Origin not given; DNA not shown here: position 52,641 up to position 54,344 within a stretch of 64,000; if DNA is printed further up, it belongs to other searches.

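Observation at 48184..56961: Tandemly duplicated module: secreted Thr-type sulfatase-fold enzyme + accessory protein + GT-C membrane protein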

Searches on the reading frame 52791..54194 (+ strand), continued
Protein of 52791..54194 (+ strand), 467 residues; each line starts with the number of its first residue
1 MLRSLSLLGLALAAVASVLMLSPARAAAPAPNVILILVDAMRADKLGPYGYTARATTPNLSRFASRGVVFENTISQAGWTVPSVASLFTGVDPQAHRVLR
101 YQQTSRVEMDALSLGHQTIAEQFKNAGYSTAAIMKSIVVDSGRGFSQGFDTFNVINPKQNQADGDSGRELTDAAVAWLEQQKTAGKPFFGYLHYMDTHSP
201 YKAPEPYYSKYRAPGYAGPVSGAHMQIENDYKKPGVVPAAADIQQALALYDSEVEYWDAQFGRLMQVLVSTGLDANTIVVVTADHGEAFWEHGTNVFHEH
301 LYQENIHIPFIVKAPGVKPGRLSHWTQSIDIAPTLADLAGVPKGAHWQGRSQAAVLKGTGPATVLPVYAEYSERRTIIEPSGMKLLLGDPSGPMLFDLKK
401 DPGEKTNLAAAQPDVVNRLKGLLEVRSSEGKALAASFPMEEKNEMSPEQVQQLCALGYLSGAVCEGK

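Call 20: find_related_loci(query=A1, collection=genome_contigs, flank=10000)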
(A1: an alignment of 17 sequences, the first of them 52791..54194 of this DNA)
Query A1 (467 aa) in genome_contigs; peptide patterns used: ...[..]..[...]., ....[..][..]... (x = any residue, [..] = any of these).
599 stretches matched a pattern (row limit reached: there are more); 574 encode a relative of the query (tblastn E <= 1e-3); the best 80 are kept; 80 distinct loci.
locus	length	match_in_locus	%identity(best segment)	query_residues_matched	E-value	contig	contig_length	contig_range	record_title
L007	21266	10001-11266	52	32-459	2e-141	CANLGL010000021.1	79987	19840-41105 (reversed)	MAG: Deltaproteobacteria bacterium isolate TH-Jun18-28 genome assembly, contig: TH-Jun18-C455, whole genome shotgun sequ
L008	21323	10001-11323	48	23-459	4e-134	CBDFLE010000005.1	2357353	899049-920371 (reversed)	MAG: Candidatus Multivoradales bacterium isolate 28b26adc-de60-4d61-9d00-aad20df54228 genome assembly, contig: contig_4,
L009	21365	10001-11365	39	15-459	1e-89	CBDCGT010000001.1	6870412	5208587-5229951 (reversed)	MAG: Myxococcota bacterium isolate b90a6253-9085-4fdc-b07f-f19b09a9488d genome assembly, contig: contig_1, whole genome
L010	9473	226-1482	36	32-460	9e-69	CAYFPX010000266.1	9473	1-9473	MAG TPA_asm: uncultured Enterobacterales bacterium isolate ERP019367_co1_21 genome assembly, contig: NODE_4634_length_94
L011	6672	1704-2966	35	31-460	3e-64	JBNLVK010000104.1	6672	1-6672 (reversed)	MAG: Myxococcota bacterium isolate JB082 k141_177459, whole genome shotgun sequence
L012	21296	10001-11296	31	3-462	1e-61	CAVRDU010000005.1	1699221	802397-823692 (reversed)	MAG: Candidatus Aminicenantes bacterium isolate MFD09964.bin.2.24 genome assembly, contig: contig_8829, whole genome sho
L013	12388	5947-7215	33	32-459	2e-61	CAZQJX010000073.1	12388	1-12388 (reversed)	MAG TPA_asm: uncultured bacterium isolate binchicken_co6_402 genome assembly, contig: NODE_6005_length_12388_cov_7.68045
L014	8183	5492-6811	33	3-464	5e-61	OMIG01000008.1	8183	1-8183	Proteobacteria bacterium isolate AM_0240 genome assembly, contig: DGE0008AM2008_1_184330, whole genome shotgun sequence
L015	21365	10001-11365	34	28-461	6e-61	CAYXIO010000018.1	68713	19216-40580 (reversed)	MAG TPA_asm: uncultured Planctomycetales bacterium isolate binchicken_co16_149 genome assembly, contig: NODE_685_length_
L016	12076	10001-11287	33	24-458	4e-60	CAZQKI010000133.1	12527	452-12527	MAG TPA_asm: uncultured Lentisphaerales bacterium isolate SRP272421_co1_165 genome assembly, contig: NODE_16071_length_1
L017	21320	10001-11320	34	4-459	9e-60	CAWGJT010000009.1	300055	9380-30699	MAG: uncultured delta proteobacterium isolate MFD05684.bin.2.192 genome assembly, contig: contig_19535, whole genome sho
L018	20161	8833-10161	33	31-461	1e-59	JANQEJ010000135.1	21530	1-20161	MAG: Planctomycetota bacterium isolate PL23a_bin.129 k99_1561631, whole genome shotgun sequence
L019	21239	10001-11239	33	25-425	7e-59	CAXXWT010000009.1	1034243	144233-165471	MAG: bacterium isolate 2a80452e-9f24-40d4-98e6-f858f42e08c7 genome assembly, contig: contig_9, whole genome shotgun sequ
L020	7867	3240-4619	33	22-459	8e-59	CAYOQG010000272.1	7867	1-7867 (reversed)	MAG TPA_asm: uncultured Phycisphaeraceae bacterium isolate SRP323688_co1_276 genome assembly, contig: NODE_13320_length_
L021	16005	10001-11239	33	12-458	1e-58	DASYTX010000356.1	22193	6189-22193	MAG TPA_asm: Terriglobales bacterium isolate SMAG_U4578 k141_2127604, whole genome shotgun sequence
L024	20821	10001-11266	34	12-464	4e-57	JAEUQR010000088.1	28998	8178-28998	MAG: Acidobacteria bacterium isolate new MAG-256 k141_4478081, whole genome shotgun sequence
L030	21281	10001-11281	32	1-467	8e-56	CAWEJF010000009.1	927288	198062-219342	MAG: Candidatus Aminicenantes bacterium isolate MFD05942.bin.2.296 genome assembly, contig: contig_6499, whole genome sh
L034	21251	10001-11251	34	12-459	1e-54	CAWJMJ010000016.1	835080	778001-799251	MAG: uncultured Acidobacteriota bacterium isolate MFD02581.bin.2.172 genome assembly, contig: contig_81615, whole genome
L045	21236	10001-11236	34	31-459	5e-53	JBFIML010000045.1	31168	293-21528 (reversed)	MAG: Myxococcota bacterium isolate Mix_sand12.2021.10.G.3 k141_2937215_length_31168_cov_41.2482, whole genome shotgun se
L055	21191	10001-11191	32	32-461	8e-52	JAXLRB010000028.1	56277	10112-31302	MAG: Vicinamibacterales bacterium isolate STL-ACI18 C3.94.fa-28, whole genome shotgun sequence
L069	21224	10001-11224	31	31-465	1e-49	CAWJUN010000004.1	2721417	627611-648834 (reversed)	MAG: uncultured Acidobacteriaceae bacterium isolate MFD09671.bin.1.186 genome assembly, contig: contig_3400, whole genom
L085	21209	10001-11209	33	25-461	2e-48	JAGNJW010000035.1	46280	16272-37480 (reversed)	MAG: Acidobacteria bacterium isolate Gw_SlAct_bin_127 Gw_SlAct_1260_length_46280_cov_7.187767, whole genome shotgun sequ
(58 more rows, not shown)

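Call 22: find_encoding_contigs(protein=P0001, flank=10000, max_places=3)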
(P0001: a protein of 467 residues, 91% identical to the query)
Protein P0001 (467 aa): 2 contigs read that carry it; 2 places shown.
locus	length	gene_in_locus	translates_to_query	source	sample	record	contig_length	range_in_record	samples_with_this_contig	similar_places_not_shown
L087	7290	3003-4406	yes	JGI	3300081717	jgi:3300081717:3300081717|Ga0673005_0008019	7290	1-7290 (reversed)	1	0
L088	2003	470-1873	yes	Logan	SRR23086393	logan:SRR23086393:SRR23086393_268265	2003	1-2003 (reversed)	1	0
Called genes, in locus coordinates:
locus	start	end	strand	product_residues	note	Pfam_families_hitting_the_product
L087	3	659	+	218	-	?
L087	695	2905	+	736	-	-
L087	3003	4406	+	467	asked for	PF00884:Sulfatase, PF01663:Phosphodiest, PF16347:SGSH_C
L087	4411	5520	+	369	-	PF12725:DUF3810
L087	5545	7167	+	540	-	-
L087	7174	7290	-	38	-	?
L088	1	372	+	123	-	?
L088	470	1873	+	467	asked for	PF00884:Sulfatase, PF01663:Phosphodiest, PF16347:SGSH_C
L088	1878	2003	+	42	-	?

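Call 23: find_encoding_contigs(protein=P0095, flank=10000, max_places=3)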
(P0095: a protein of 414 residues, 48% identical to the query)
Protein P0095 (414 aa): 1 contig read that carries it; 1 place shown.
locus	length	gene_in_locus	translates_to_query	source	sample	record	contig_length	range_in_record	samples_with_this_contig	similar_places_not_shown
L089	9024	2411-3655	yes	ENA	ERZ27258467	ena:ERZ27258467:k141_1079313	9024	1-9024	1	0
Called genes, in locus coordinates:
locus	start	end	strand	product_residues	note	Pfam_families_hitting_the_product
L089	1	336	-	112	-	?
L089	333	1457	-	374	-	PF00670:AdoHcyase_NAD, PF02826:2-Hacid_dh_C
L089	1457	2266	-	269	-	PF00753:Lactamase_B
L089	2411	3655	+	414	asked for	PF00884:Sulfatase, PF01663:Phosphodiest (weak), PF16347:SGSH_C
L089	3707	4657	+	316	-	PF07719:TPR_2 (faint), PF17874:TPR_MalT (weak), PF13424:TPR_12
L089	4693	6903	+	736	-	-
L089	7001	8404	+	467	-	PF00884:Sulfatase, PF01663:Phosphodiest, PF16347:SGSH_C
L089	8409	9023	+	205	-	?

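Call 24: find_encoding_contigs(protein=P0045, flank=10000, max_places=3)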
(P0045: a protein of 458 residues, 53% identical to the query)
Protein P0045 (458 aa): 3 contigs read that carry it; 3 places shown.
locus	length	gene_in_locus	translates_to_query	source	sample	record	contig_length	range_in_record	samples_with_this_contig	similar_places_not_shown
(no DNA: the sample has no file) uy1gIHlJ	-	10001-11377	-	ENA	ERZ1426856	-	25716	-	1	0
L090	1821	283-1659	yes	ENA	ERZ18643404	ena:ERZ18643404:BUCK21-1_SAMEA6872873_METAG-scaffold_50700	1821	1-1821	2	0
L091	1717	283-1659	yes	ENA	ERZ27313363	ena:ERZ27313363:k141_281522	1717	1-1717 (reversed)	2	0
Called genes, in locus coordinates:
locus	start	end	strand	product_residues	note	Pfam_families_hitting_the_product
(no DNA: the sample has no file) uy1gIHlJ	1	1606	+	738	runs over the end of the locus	?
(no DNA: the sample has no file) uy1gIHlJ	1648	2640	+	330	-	-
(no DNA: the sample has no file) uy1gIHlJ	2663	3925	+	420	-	PF17767:NAPRTase_N, PF01729:QRPTase_C (weak)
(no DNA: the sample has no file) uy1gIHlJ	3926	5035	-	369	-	PF25601:AAA_lid_14, PF02954:HTH_8 (weak)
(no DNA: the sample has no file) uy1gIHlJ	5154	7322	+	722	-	PF01464:SLT, PF22310:NMB0315_dom_I (faint), PF23473:LysM3_LYK4_5 (faint), PF01476:LysM, PF23446:LysM1_NFP_LYK (faint), PF23472:LysM2_CERK1_LYK3_4_5 (faint), PF23577:LysM_RLK (faint), PF01476:LysM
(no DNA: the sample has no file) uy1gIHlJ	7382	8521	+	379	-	-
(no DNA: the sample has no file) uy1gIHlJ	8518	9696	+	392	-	PF01833:TIG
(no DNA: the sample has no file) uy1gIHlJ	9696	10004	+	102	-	-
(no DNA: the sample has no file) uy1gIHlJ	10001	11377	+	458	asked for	PF00884:Sulfatase, PF01663:Phosphodiest, PF16347:SGSH_C (weak)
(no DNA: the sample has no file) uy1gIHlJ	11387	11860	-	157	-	PF12917:YfbR-like, PF13023:HD_3, PF01966:HD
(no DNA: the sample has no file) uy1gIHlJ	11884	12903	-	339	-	PF00698:Acyl_transf_1 (weak)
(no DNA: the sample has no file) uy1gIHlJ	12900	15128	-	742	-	PF00676:E1_dh, PF02779:Transket_pyr, PF02780:Transketolase_C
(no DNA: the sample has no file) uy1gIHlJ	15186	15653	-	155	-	PF00300:His_Phos_1 (faint)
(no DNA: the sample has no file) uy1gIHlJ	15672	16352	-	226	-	-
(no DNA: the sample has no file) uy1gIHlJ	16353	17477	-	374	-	PF05221:AdoHcyase (faint), PF02826:2-Hacid_dh_C, PF00670:AdoHcyase_NAD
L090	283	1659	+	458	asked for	PF00884:Sulfatase, PF01663:Phosphodiest, PF16347:SGSH_C (weak)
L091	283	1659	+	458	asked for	PF00884:Sulfatase, PF01663:Phosphodiest, PF16347:SGSH_C (weak)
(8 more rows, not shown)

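Call 30: find_encoding_contigs(protein=P0008, flank=10000, max_places=2)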
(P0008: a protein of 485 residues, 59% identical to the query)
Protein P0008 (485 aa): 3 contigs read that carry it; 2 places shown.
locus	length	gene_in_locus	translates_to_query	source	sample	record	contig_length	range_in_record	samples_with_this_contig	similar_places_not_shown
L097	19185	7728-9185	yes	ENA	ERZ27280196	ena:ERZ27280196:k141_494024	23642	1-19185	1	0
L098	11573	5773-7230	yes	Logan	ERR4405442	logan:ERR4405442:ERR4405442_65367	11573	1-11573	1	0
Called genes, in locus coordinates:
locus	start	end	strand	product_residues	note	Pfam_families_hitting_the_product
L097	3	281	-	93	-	?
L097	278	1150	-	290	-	PF01061:ABC2_membrane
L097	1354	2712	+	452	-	PF16697:Yop-YscD_cpl, PF00498:FHA, PF00158:Sigma54_activat, PF01078:Mg_chelatase (faint), PF14532:Sigma54_activ_2, PF07728:AAA_5, PF25601:AAA_lid_14, PF02954:HTH_8 (weak)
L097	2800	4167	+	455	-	PF16655:PhoD_N, PF09423:PhoD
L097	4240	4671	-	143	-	PF03646:FlaG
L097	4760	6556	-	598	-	PF13643:DUF4145 (weak), PF08238:Sel1 (faint), PF02810:SEC-C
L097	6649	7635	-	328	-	PF00756:Esterase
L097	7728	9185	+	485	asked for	PF00884:Sulfatase, PF01663:Phosphodiest, PF16347:SGSH_C (weak)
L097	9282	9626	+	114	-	-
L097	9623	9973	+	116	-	-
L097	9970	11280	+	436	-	-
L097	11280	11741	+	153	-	-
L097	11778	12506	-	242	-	PF12483:GIDE (weak)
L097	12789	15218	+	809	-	PF00069:Pkinase, PF07714:PK_Tyr_Ser-Thr, PF03781:FGE-sulfatase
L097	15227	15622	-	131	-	PF02537:CRCB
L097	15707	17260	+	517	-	PF13428:TPR_14 (faint), PF13432:TPR_16 (faint), PF12895:ANAPC3 (faint), PF00515:TPR_1 (faint), PF07719:TPR_2 (faint), PF13176:TPR_7 (faint), PF13414:TPR_11 (faint), PF14559:TPR_19 (weak), +1 more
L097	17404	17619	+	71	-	PF18993:Rv0078B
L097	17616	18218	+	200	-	PF08843:AbiEii (weak)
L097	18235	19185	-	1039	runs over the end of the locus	PF11617:Cu-binding_MopE, PF10102:DUF2341, PF13385:Laminin_G_3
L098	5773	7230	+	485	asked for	PF00884:Sulfatase, PF01663:Phosphodiest, PF16347:SGSH_C (weak)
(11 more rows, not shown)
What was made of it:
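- PhoD lies near the S2-like gene P0008 (call 30).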

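Call 48: predict_structure(alignment_id=A1)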
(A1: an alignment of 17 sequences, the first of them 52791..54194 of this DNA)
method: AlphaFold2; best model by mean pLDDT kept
length: 467 residues; sequences in the alignment: 17
mean_pLDDT: 86.8   pTM: 0.88
mean pLDDT of the five models: 86.8, 85.8, 85.3, 84.3, 83.3
residues with pLDDT >= 90: 281; 70-90: 126; 50-70: 46; < 50: 14
segments of 3 or more residues with pLDDT < 50: 20-23
pLDDT, mean of each block of 10 residues (from residue 1): 55 55 61 95 85 77 97 92 93 82 56 91 98 84 88 78 79 96 94 80 90 89 84 84 91 93 97 96 91 74 93 97 97 98 96 96 93 92 94 95 94 98 94 89 77 76 68
secondary structure, 60 per line:
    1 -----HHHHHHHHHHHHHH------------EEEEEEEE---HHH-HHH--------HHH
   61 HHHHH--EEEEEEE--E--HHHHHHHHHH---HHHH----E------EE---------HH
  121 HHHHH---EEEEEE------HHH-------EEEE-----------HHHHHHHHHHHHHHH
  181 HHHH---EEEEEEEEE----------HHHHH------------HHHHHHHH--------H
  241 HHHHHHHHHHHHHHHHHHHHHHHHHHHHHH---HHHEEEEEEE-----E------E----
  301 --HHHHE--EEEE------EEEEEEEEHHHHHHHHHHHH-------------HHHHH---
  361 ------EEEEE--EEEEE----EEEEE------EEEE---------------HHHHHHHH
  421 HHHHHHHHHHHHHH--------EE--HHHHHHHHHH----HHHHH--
elements in order: H6-19 E32-39 H58-65 E68-74 H80-89 H93-96 H119-125 E129-134 E151-154 H166-184 E188-196 H207-211 H224-231 H240-270 E277-283 H303-306 E310-313 E320-327 H328-339 H353-357 E367-371 E374-378 E383-387 E394-397 H413-434 H447-456 H461-465
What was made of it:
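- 52791..54194 (+): S2: 467-aa exported Thr-type sulfatase-fold enzyme with a signal peptide ending ARA|AA, the putative nucleophile T80, and a C-terminal LCALGYL tail. AF2 pLDDT 86.8, with T80 at the N-terminus of a helix (call 48).
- On Thr-nucleophile alkaline-phosphatase-superfamily phosphoryl-transfer enzymes (LtaS/EptA/OpgB/NPP type): It is the first residue of helix 80-89 in the model (call 48).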

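Call 52: fold_search(model_id=the predicted structure, library=pdb)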
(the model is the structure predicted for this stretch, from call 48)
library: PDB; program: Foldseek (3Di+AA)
matches with E <= 10: 910; with E <= 0.001: 470
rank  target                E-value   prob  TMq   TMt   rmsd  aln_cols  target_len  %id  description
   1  7ptj_A                3.0e-26  1.00  0.70  0.64   7.6       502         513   21  C54S mutant of choline-sulfatase from E. meliloti CECT4857 bound to HEPES (released 2022-08-03)
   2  9fo1                  3.1e-26  1.00  0.67  0.69   7.5       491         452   24  Family S1_16 sulfatase from metagenomic dataset AMOR (released 2025-01-22)
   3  7stt                  9.7e-26  1.00  0.69  0.72   5.3       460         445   25  Crystal structure of sulfatase from Pedobacter yulinensis (released 2022-01-26)
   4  6fny_D                1.2e-25  1.00  0.68  0.63   7.6       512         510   20  CRYSTAL STRUCTURE OF A CHOLINE SULFATASE FROM SINORHIZOBIUM MELLILOTI (released 2018-02-28)
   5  6g5z_A                1.2e-25  1.00  0.68  0.63   7.6       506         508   21  Choline sulfatase from Ensifer (Sinorhizobium) meliloti (released 2019-04-10)
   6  6g5z_D                1.5e-25  1.00  0.66  0.62   6.9       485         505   20  Choline sulfatase from Ensifer (Sinorhizobium) meliloti (released 2019-04-10)
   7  7stv                  1.7e-25  1.00  0.68  0.73   5.8       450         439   26  Crystal structure of sulfatase from Pedobacter yulinensis (released 2022-01-26)
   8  9ihk_C                1.7e-25  1.00  0.70  0.67   7.1       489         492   24  Crystal structure of carrageenan sulfatase Bt3731_S1_30A from human gut bacterium Bacteroides thetaiotaomicron VPI-373 (released 2025-11-05)
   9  6ust_C                2.0e-25  1.00  0.69  0.69   6.0       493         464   23  Gut microbial sulfatase from Hungatella hathewayi (released 2020-11-11)
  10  4uph_A                2.4e-25  1.00  0.70  0.66   7.8       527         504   20  Crystal Structure of Phosphonate Monoester Hydrolase of Agrobacterium radiobacter (released 2015-07-01)
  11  6g5z_C                2.4e-25  1.00  0.67  0.63   6.8       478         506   22  Choline sulfatase from Ensifer (Sinorhizobium) meliloti (released 2019-04-10)
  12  7ptj_C                2.4e-25  1.00  0.67  0.62   7.2       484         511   21  C54S mutant of choline-sulfatase from E. meliloti CECT4857 bound to HEPES (released 2022-08-03)
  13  6g60_C                2.8e-25  1.00  0.67  0.62   7.1       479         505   22  Choline sulfatase from Ensifer (Sinorhizobium) meliloti cocrystalized with choline (released 2019-04-10)
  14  7all_AAA              3.4e-25  1.00  0.69  0.65   7.3       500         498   23  A single sulfatase is required for metabolism of colonic mucin O-glycans and intestinal colonization by a symbiotic  (released 2021-10-13)
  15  6fny_H                3.6e-25  1.00  0.66  0.61   6.7       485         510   21  CRYSTAL STRUCTURE OF A CHOLINE SULFATASE FROM SINORHIZOBIUM MELLILOTI (released 2018-02-28)
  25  7oz8                  1.3e-24  1.00  0.69  0.68   6.9       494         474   22  Sulfated host glycan recognition by carbohydrate sulfatases of the human gut microbiota (BT1918_S1_46) (released 2022-06-29)
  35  7lha_A                3.4e-24  1.00  0.69  0.64   7.5       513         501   24  Structure of the Exo-L-galactose-6-sulfatase BuS1_11 from Bacteroides uniformis (released 2022-02-09)
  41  7lha_B                6.4e-24  1.00  0.68  0.64   8.9       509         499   24  Structure of the Exo-L-galactose-6-sulfatase BuS1_11 from Bacteroides uniformis (released 2022-02-09)
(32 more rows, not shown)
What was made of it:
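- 52791..54194 (+): Foldseek top hits are choline sulfatase, S1 sulfatases and PMH at TM about 0.7 (call 52).
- On Formylglycine-dependent sulfatase (SulfAtlas S1): Foldseek top hits are choline sulfatase, S1 sulfatases and PMH, E about 1e-26, TM 0.65-0.70 (calls 48, 52).
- Closest known: Formylglycine-dependent. Same: They share the overall two-subdomain fold (Foldseek TM about 0.7, call 52) and membership of Pfam PF00884.
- Closest known: Membrane-tethered Thr-type alkaline-phosphatase-superfamily transferases. Different: Their closest structural matches are true sulfatases (call 52).
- The fold is sulfatase-like (call 52), and T80 starts a helix (call 48).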
